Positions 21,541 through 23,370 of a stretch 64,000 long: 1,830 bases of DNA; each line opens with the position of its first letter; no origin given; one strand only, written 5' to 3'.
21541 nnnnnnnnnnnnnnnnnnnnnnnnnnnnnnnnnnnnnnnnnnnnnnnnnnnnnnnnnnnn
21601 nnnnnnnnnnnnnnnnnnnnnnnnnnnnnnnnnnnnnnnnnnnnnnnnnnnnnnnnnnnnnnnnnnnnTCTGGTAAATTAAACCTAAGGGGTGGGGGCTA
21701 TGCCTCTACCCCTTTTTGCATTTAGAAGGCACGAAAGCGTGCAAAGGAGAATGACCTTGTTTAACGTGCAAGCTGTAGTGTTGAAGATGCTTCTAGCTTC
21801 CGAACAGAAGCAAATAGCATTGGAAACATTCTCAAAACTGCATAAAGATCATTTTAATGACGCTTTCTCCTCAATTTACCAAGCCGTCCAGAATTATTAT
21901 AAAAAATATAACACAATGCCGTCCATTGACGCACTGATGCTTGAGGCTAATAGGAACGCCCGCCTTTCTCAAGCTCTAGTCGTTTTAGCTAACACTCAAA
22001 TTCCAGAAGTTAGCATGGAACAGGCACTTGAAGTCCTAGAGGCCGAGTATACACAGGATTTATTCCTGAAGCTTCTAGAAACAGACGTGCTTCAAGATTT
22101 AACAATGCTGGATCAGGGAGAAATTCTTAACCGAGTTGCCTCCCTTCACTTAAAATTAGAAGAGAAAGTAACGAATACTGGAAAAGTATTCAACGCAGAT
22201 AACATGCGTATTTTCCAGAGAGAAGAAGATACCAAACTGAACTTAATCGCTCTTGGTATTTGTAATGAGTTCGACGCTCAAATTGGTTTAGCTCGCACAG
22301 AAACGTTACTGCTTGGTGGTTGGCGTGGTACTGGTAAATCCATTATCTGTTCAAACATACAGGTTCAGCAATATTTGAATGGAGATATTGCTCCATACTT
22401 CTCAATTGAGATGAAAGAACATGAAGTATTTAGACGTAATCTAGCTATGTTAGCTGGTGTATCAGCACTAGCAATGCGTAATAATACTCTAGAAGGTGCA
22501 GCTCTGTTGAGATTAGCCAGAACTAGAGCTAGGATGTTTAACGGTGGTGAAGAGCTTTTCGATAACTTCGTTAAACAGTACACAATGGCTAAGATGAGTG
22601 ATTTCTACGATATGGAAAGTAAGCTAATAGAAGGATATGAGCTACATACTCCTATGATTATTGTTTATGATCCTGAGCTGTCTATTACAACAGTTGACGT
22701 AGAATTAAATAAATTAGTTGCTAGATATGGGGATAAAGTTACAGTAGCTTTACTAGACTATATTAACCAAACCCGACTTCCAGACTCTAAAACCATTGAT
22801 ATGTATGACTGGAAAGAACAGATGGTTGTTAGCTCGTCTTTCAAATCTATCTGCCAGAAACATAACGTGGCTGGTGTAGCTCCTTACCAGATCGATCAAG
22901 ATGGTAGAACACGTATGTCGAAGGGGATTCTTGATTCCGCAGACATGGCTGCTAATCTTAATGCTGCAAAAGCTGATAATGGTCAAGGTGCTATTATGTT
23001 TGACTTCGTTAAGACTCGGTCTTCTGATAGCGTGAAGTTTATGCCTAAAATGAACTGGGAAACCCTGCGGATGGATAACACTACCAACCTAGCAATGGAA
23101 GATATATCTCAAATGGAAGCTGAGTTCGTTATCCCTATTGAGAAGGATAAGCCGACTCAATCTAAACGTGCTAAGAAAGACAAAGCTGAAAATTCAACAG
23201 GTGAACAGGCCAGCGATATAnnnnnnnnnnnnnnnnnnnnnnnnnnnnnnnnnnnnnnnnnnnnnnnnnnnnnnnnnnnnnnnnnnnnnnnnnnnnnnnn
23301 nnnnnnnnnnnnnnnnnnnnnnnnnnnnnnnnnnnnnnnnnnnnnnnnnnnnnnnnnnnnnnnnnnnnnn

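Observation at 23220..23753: HNH-AP2 homing endonuclease wedged between the replicative helicase and primase genes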

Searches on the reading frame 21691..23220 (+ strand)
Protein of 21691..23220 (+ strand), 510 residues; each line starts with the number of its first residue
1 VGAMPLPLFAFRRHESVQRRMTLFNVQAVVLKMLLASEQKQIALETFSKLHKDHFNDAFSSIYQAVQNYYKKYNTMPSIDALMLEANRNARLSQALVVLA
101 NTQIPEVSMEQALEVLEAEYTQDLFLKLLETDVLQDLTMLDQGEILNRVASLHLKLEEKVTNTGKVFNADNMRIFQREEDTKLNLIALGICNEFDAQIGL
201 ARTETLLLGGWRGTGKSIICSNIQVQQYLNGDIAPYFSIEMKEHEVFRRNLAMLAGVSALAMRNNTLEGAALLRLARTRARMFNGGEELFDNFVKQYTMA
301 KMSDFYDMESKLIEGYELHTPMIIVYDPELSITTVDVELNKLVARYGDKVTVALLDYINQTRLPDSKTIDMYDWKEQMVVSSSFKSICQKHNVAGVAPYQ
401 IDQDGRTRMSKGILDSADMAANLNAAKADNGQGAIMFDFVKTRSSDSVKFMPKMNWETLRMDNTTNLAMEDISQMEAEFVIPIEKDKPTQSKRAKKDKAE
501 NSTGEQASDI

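Call 3: search_protein_families(library=pfam, proteins=[window:21691-23220:+], max_evalue=0.01)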
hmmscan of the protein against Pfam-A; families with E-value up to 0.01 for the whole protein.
window:21691-23220:+ (510 aa): 2 families
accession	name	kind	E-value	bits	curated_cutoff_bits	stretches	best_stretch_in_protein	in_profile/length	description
PF03796.21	DnaB_C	-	7.7e-09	35.7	27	1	196-410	11-187/255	DnaB-like helicase C terminal domain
PF06745.19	ATPase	-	0.0057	16.5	26.6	0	193-249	7-66/231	KaiC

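Call 4: search_protein_families(library=phrogs, proteins=[window:21691-23220:+], max_evalue=0.001)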
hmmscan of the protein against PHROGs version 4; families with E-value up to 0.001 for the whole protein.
window:21691-23220:+ (510 aa): 2 families
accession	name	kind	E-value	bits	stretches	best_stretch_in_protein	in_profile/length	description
phrog_19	-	DNA, RNA and nucleotide metabolism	1.1e-62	213.8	1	18-499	155-603/621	DnaB-like replicative helicase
phrog_243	-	DNA, RNA and nucleotide metabolism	1.7e-10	41.3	1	196-267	28-96/273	DnaB-like replicative helicase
